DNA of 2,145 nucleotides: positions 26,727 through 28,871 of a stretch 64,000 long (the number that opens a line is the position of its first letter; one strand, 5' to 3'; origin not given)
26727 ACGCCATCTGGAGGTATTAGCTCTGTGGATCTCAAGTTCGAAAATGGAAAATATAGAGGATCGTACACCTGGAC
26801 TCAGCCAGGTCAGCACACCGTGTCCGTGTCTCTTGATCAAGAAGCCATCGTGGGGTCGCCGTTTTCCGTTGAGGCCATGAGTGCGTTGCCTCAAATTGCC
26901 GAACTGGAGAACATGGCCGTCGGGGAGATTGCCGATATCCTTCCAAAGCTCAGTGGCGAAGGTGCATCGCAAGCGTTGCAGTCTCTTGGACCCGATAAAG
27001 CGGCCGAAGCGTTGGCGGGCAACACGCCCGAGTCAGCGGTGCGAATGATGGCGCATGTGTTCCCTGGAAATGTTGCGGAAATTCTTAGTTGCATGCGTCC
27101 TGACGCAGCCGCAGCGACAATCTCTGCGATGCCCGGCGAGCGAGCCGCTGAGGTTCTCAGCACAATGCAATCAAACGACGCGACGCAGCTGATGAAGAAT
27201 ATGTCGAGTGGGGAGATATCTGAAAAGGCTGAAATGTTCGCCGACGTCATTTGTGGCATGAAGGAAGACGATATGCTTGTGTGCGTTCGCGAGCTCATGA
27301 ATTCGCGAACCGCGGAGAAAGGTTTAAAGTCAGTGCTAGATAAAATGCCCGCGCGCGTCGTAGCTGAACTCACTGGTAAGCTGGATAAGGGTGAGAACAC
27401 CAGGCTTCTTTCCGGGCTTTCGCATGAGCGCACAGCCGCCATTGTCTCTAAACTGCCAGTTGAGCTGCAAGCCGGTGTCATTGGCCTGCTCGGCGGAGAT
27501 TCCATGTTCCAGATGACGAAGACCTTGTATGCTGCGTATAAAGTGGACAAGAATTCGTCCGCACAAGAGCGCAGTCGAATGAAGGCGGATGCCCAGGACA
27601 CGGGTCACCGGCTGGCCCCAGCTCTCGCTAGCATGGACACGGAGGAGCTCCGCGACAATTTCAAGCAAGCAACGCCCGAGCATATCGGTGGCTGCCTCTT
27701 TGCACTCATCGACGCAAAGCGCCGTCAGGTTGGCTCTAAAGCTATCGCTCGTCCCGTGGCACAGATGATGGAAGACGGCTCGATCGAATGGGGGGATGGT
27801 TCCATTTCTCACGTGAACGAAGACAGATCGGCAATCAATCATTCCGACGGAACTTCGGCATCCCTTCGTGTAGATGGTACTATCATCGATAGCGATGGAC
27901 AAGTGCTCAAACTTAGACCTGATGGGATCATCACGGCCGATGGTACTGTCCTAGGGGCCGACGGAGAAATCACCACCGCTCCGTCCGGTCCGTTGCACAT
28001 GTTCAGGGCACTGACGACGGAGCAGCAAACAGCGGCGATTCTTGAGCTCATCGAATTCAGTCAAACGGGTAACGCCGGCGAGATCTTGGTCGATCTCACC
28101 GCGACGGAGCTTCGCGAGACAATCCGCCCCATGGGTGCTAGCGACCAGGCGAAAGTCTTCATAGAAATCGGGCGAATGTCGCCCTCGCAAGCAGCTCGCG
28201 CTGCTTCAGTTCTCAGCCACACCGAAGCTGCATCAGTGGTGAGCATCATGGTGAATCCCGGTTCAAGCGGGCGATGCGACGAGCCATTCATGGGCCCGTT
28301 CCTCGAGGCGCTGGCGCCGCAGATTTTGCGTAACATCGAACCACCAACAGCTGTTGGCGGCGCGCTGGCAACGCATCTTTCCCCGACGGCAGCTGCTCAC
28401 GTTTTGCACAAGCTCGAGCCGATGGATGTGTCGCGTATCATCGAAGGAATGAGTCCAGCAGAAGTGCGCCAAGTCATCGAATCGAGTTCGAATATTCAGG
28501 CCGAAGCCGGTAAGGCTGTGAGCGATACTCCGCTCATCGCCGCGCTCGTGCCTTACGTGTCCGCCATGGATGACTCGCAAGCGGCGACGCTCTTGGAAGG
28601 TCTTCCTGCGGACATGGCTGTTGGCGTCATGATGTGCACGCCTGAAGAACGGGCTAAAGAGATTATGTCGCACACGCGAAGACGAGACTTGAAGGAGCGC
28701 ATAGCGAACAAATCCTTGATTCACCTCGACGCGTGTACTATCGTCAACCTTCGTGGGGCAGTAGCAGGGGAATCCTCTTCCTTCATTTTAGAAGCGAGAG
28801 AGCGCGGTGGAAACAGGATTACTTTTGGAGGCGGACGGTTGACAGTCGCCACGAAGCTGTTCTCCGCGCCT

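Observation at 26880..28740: First block of MgtE_N/FliG-like Ala-rich helical repeats embedded in the filamin giant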

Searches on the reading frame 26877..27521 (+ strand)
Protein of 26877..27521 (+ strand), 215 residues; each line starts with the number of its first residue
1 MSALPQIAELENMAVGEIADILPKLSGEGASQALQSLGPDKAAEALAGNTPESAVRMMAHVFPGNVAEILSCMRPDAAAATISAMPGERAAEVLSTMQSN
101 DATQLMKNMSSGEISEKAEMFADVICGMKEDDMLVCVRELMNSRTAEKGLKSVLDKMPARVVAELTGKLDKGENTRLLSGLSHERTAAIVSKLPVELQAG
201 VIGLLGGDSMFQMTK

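Call 41: search_solved_structures(query=A2, max_evalue=1, show_alignments=2)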
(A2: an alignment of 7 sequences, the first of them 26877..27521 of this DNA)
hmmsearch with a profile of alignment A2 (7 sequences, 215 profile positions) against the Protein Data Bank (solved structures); distinct sequences matched with E-value up to 1: 15.
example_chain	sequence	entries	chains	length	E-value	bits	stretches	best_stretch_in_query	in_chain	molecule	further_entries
3ajc_A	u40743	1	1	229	0.00072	22.7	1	57-105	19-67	Flagellar motor switch protein fliG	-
4fhr_B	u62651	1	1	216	0.001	22.3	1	58-98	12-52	Flagellar motor switch protein FliG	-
1lkv_X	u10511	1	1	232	0.0011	22.1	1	57-98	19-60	FLAGELLAR MOTOR SWITCH PROTEIN FLIG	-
4qrm_B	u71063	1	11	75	0.0058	19.8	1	58-98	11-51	Flagellar motor switch protein FliG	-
3soh_B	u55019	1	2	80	0.0064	19.6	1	58-98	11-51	Flagellar motor switch protein FliG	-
8gps_A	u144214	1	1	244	0.0071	19.5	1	66-107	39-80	MgtE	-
8z4d_1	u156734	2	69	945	0.011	18.9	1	120-205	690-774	Flagellar M-ring protein,Flagellar motor switch protein FliG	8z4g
3hjl_A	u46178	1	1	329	0.014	18.6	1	147-205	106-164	Flagellar motor switch protein fliG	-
8umx_B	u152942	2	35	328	0.027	17.6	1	77-214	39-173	Flagellar motor switch protein FliG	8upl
2oux_A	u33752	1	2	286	0.044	16.9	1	45-104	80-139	Magnesium transporter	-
8umd_B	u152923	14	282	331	0.11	15.6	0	77-204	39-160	Flagellar motor switch protein FliG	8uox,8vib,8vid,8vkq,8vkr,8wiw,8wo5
2yvy_A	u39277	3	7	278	0.27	14.3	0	64-111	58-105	Mg2+ transporter MgtE | Magnesium transporter MgtE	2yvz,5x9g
3usw_A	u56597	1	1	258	0.48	13.5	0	20-81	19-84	Flagellar motor switch protein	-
6pcp_A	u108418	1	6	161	0.66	13.1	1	124-198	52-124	MarR family transcriptional regulator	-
8gpv_A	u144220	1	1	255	0.69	13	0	63-108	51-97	Magnesium transporter MgtE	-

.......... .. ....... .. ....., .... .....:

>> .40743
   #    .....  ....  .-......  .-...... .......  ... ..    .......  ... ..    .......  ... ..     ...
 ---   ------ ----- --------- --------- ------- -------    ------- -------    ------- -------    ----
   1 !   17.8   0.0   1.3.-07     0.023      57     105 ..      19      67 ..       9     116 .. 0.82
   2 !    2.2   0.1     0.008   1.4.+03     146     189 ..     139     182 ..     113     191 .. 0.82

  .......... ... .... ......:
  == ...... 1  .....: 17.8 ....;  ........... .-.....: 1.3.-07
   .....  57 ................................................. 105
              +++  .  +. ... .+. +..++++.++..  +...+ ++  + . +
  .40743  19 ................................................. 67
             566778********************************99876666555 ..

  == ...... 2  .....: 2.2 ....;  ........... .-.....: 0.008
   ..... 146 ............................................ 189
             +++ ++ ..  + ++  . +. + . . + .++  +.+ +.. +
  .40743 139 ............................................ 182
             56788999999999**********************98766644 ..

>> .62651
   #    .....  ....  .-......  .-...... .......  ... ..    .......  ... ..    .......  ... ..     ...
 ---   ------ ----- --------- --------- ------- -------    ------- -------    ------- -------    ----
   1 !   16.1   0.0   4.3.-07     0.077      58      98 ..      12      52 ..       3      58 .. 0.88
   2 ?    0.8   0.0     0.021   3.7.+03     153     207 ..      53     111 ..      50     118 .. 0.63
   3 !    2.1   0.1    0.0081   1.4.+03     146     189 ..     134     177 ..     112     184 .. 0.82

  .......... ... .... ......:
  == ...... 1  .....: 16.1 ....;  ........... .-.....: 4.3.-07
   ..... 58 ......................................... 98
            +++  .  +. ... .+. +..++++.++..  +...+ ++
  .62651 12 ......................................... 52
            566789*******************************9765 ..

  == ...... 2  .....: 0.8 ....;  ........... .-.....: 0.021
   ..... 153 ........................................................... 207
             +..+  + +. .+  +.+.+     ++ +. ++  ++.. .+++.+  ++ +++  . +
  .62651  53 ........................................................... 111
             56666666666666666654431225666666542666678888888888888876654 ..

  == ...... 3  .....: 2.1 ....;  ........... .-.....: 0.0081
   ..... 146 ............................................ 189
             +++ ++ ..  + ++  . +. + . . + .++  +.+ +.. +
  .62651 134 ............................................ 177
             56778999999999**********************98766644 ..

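Call 47: predict_structure(alignment_id=A2)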
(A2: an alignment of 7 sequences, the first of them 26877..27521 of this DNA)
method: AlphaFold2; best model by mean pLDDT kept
length: 215 residues; sequences in the alignment: 7
mean_pLDDT: 88.3   pTM: 0.80
mean pLDDT of the five models: 88.3, 88.2, 88.2, 87.8, 86.4
residues with pLDDT >= 90: 128; 70-90: 72; 50-70: 14; < 50: 1
segments of 3 or more residues with pLDDT < 50: none
pLDDT, mean of each block of 10 residues (from residue 1): 67 86 88 91 92 94 96 94 94 95 93 94 95 95 89 93 90 85 87 83 68 58
secondary structure, 60 per line:
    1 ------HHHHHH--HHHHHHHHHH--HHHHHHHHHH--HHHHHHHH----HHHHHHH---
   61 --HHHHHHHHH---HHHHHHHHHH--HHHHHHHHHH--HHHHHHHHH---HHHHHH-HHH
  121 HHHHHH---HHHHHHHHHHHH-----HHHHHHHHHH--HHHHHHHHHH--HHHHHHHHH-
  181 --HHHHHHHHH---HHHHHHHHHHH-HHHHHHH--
elements in order: H7-12 H15-24 H27-36 H39-46 H51-57 H63-71 H75-84 H87-96 H99-107 H111-116 H118-126 H130-141 H147-156 H159-168 H171-179 H183-191 H195-205 H207-213

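Call 50: fold_search(model_id=the predicted structure, library=pdb)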
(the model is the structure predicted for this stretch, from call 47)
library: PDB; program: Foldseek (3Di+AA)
matches with E <= 10: 1147; with E <= 0.001: 0
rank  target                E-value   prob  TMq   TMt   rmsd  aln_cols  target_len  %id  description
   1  8wo5_B5               4.5e-03  0.95  0.25  0.17  22.1       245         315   17  Cryo-EM structure of the intact flagellar motor-hook complex in the CCW state (released 2024-09-04)
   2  3ajc                  5.5e-03  0.94  0.21  0.22  14.6       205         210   15  Structure of the MC domain of FliG (PEV), a CW-biased mutant (released 2011-05-11)
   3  6s9o_C                6.7e-03  0.99  0.35  0.26  11.2       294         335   12  Designed Armadillo Repeat protein internal Lock1 fused to target peptide KRKRKLKFKR (released 2020-02-19)
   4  4hxt                  7.7e-03  0.99  0.38  0.34  11.6       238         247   16  Crystal Structure of Engineered Protein. Northeast Structural Genomics Consortium Target OR329 (released 2012-11-21)
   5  5mfc_C                9.0e-03  0.97  0.32  0.27  10.7       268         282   13  Designed armadillo repeat protein YIIIM5AII in complex with (KR)4-GFP (released 2017-07-19)
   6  3bsb_A                9.0e-03  0.93  0.28  0.21  11.6       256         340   11  Crystal Structure of Human Pumilio1 in Complex with CyclinB reverse RNA (released 2008-04-08)
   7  8gpv                  9.9e-03  1.00  0.41  0.35  10.6       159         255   15  Cytoplasmic domain structure of the MgtE Mg2+ channel from Clostridiales bacterium (released 2023-04-19)
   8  4fhr_B                9.9e-03  0.97  0.22  0.22  13.5       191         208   15  Crystal structure of the complex between the flagellar motor proteins FliG and FliM. (released 2012-08-22)
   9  5kla_A                9.9e-03  0.97  0.30  0.22  10.2       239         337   15  Crystal structure of the drosophila Pumilio RNA-binding domain in complex with hunchback RNA (released 2016-08-17)
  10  2oux_A                1.0e-02  1.00  0.42  0.36   5.1       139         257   12  Crystal structure of the soluble part of a magnesium transporter (released 2007-03-20)
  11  4pls_B                1.1e-02  0.93  0.28  0.24  13.1       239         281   12  Crystal Structures of Designed Armadillo Repeat Proteins: Implications of Construct Design and Crystallization Conditi (released 2014-12-10)
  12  8vib_G                1.1e-02  0.84  0.22  0.16  17.1       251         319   12  CW Flagellar Switch Complex - FliF, FliG, FliM, and FliN forming single subunit of the C-ring from Salmonella (released 2024-02-28)
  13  5mfl_B                1.5e-02  0.97  0.35  0.26  11.3       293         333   12  Designed armadillo repeat protein (KR)5_GS10_YIIIM6AII (released 2017-09-13)
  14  3usy_B                1.5e-02  0.92  0.22  0.21  16.8       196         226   13  Crystal structure of Flig (residue 116-343) from H. Pylori (released 2011-12-14)
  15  9n49_G                1.5e-02  0.35  0.16  0.11  22.2       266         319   16  C-ring - single subunit of the 34-mer CCW flagellar switch complex - FliF, FliG, FliM, and FliN from Salmonella (released 2025-03-12)
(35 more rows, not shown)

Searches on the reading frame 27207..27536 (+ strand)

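Call 23: search_protein_families(library=pfam, proteins=[window:27207-27536:+], max_evalue=10)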
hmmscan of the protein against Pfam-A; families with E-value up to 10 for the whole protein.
window:27207-27536:+ (110 aa): 3 families
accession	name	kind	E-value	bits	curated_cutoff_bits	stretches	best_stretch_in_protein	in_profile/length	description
PF03448.22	MgtE_N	-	0.00017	22.5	25.9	1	41-95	31-85/102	MgtE intracellular N domain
PF09196.16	DUF1953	-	0.038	14.2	25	1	84-107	4-27/63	Domain of unknown function (DUF1953)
PF14841.11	FliG_M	-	0.17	12.5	25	1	67-92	19-44/76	FliG middle domain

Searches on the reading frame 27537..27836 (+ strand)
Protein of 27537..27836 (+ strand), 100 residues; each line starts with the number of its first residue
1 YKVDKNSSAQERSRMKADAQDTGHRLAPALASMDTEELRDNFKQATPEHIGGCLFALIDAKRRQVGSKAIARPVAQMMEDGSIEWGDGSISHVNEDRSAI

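Call 23: search_protein_families(library=pfam, proteins=[window:27537-27836:+], max_evalue=10)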
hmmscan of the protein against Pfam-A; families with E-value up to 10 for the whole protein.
window:27537-27836:+ (100 aa): 0 families

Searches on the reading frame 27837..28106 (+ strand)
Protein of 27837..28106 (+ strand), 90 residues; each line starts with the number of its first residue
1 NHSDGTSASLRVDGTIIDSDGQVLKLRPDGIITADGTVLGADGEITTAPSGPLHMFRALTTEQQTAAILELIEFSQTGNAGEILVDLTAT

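Call 23: search_protein_families(library=pfam, proteins=[window:27837-28106:+], max_evalue=10)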
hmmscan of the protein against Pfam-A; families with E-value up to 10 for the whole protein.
window:27837-28106:+ (90 aa): 1 family
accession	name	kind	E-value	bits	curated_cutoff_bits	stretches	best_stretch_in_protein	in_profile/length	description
PF20606.3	DUF6799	-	0.029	14.5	26.8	1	4-38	31-63/63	Domain of unknown function (DUF6799)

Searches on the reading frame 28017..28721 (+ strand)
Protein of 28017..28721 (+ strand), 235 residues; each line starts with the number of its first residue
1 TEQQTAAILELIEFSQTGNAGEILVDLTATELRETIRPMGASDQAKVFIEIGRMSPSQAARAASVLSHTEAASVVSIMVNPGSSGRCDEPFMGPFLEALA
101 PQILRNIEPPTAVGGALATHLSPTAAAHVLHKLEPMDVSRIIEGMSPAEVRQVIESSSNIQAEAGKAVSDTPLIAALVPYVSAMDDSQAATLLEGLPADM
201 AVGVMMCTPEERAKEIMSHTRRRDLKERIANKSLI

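Call 45: search_solved_structures(query=A3, max_evalue=1, show_alignments=1)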
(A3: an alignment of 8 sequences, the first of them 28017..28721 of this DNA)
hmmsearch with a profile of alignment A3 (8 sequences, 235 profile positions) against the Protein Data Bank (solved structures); distinct sequences matched with E-value up to 1: 1.
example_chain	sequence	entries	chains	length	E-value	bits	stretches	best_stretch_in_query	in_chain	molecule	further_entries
2yvy_A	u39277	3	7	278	0.79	12.5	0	124-156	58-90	Mg2+ transporter MgtE | Magnesium transporter MgtE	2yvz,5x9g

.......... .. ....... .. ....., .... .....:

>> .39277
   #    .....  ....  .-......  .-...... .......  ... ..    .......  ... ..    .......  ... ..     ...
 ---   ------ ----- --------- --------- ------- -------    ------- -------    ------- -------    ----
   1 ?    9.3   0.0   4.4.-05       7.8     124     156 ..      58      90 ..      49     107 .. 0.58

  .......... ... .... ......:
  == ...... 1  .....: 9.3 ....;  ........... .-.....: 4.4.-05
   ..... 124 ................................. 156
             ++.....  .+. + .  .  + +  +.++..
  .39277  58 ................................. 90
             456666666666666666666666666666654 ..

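Call 49: predict_structure(alignment_id=A3)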
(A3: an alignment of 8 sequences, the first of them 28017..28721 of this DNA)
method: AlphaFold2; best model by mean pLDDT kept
length: 235 residues; sequences in the alignment: 8
mean_pLDDT: 87.4   pTM: 0.79
mean pLDDT of the five models: 87.4, 87.1, 86.7, 86.2, 83.7
residues with pLDDT >= 90: 106; 70-90: 118; 50-70: 8; < 50: 3
segments of 3 or more residues with pLDDT < 50: 233-235
pLDDT, mean of each block of 10 residues (from residue 1): 77 74 85 88 91 92 93 95 88 96 95 95 95 91 92 89 78 81 87 85 86 90 85 52
secondary structure, 60 per line:
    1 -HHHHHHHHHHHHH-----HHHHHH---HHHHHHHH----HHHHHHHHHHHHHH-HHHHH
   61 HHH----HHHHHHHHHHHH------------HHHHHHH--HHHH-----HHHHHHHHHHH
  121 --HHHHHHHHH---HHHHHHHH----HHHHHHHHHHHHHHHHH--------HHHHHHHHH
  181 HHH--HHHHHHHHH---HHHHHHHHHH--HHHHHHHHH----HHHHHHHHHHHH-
elements in order: H2-14 H20-25 H29-36 H41-54 H56-63 H68-79 H92-98 H101-104 H110-120 H123-131 H135-142 H147-163 H172-183 H186-194 H198-207 H210-218 H223-234

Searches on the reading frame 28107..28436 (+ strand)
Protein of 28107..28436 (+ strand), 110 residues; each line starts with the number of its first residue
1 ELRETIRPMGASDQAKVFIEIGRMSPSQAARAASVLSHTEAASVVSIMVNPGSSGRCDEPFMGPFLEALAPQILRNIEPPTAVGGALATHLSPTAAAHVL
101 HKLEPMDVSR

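Call 23: search_protein_families(library=pfam, proteins=[window:28107-28436:+], max_evalue=10)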
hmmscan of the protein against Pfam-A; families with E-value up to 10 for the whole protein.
window:28107-28436:+ (110 aa): 1 family
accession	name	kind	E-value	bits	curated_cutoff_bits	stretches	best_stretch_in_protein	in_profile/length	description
PF14841.11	FliG_M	-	0.41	11.4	25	1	89-106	21-38/76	FliG middle domain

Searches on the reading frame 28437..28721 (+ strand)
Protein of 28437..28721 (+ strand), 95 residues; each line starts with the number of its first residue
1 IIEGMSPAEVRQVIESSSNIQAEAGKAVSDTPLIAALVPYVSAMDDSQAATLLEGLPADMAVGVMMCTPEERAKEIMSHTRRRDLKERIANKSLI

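Call 23: search_protein_families(library=pfam, proteins=[window:28437-28721:+], max_evalue=10)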
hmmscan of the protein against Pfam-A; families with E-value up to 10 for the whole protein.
window:28437-28721:+ (95 aa): 4 families
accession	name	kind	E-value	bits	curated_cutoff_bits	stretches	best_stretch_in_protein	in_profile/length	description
PF03448.22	MgtE_N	-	3.8e-05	24.6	25.9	1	40-84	45-89/102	MgtE intracellular N domain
PF14841.11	FliG_M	-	0.0055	17.3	25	2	34-66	15-45/76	FliG middle domain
PF03605.20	DcuA_DcuB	-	0.012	15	27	1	16-64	317-366/368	Anaerobic c4-dicarboxylate membrane transporter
PF03934.19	T2SSK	-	0.031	15.1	24.2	1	32-58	9-32/63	Type II secretion system (T2SS), protein K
